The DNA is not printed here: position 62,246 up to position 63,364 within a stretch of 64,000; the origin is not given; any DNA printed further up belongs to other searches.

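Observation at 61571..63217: Tandem paralogous glycine-rich proteins immediately downstream of the tRNA array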

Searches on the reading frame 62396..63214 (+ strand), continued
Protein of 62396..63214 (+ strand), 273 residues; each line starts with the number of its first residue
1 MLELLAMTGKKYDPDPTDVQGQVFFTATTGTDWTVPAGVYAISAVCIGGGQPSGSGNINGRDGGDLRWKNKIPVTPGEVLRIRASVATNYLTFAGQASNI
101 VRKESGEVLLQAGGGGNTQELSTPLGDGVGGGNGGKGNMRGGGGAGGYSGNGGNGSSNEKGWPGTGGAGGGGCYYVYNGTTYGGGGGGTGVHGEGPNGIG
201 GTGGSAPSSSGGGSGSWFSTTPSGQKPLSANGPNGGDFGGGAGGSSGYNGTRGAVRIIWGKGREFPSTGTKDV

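Call 88: search_protein_families(library=pfam, alignment_id=A1, max_evalue=0.01)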
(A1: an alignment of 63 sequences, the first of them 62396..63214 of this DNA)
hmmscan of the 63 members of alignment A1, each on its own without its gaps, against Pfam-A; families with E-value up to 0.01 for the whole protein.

A. member 1, window:62396-63214:+ (273 aa): 0 families

B. families by the number of members that match (of 63 scanned): 2 families
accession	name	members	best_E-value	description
PF21722.4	Gly_rich_2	32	2.9e-14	Glycine-rich domain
PF22855.1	DNM3A_N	1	0.0039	DNA (cytosine-5-)-methyltransferase, N-terminal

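Call 89: find_related_loci(query=A1, collection=viral_contigs, flank=10000)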
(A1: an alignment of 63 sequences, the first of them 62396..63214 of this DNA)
Query A1 (273 aa) in viral_contigs; peptide patterns used: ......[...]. (x = any residue, [..] = any of these).
600 stretches matched a pattern (row limit reached: there are more); 21 encode a relative of the query (tblastn E <= 1e-3); 21 distinct loci.
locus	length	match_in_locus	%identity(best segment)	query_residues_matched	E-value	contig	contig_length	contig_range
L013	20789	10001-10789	38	17-273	5e-15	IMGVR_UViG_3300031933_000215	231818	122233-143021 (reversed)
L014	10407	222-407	46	14-82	7e-8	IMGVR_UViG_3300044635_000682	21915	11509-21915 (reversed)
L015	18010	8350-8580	38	1-84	3e-7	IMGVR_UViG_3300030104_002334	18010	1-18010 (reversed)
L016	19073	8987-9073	69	245-273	6e-7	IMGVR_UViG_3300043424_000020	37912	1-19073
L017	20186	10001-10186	42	21-82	1e-6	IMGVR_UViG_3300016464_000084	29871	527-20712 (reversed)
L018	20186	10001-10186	45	21-82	1e-6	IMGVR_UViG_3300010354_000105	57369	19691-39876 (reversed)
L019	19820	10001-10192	44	21-84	2e-6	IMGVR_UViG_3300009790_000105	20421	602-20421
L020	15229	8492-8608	56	236-273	2e-6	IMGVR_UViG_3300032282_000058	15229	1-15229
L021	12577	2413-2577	45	33-84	4e-6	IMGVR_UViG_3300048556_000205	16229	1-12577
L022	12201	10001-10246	38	1-86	4e-6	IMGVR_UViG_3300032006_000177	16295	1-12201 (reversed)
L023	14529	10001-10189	42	224-273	5e-6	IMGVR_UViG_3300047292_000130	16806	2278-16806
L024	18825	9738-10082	32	2-138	9e-6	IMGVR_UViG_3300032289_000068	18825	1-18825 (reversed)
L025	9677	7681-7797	56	236-273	5e-6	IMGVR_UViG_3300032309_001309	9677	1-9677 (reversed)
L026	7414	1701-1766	77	252-273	1e-5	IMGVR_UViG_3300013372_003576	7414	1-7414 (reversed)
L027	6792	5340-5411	75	250-273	1e-5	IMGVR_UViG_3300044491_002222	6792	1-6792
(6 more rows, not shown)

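Call 95: find_encoding_contigs(protein=P0001, flank=4000, max_places=2)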
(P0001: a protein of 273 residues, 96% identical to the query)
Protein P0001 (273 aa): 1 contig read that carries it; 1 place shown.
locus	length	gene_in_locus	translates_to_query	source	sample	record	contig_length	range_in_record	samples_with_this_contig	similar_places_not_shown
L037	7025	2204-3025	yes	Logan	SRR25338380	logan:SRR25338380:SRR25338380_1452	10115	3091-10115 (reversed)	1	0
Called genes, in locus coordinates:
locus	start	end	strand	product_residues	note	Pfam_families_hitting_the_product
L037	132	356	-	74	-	-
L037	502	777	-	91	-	-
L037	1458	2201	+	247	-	-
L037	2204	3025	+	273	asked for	-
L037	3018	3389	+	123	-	-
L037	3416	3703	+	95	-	-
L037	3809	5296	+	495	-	PF03237:Terminase_6N, PF04466:Terminase_3 (weak), PF17289:Terminase_6C (weak)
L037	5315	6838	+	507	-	PF06074:Portal_Mu (faint)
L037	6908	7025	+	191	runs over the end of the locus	PF14550:Peptidase_S78_2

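Call 97: search_protein_families(library=padloc, proteins=[window:62396-63214:+], max_evalue=0.1)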
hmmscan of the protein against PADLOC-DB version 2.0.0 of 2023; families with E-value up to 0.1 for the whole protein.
window:62396-63214:+ (273 aa): 0 families
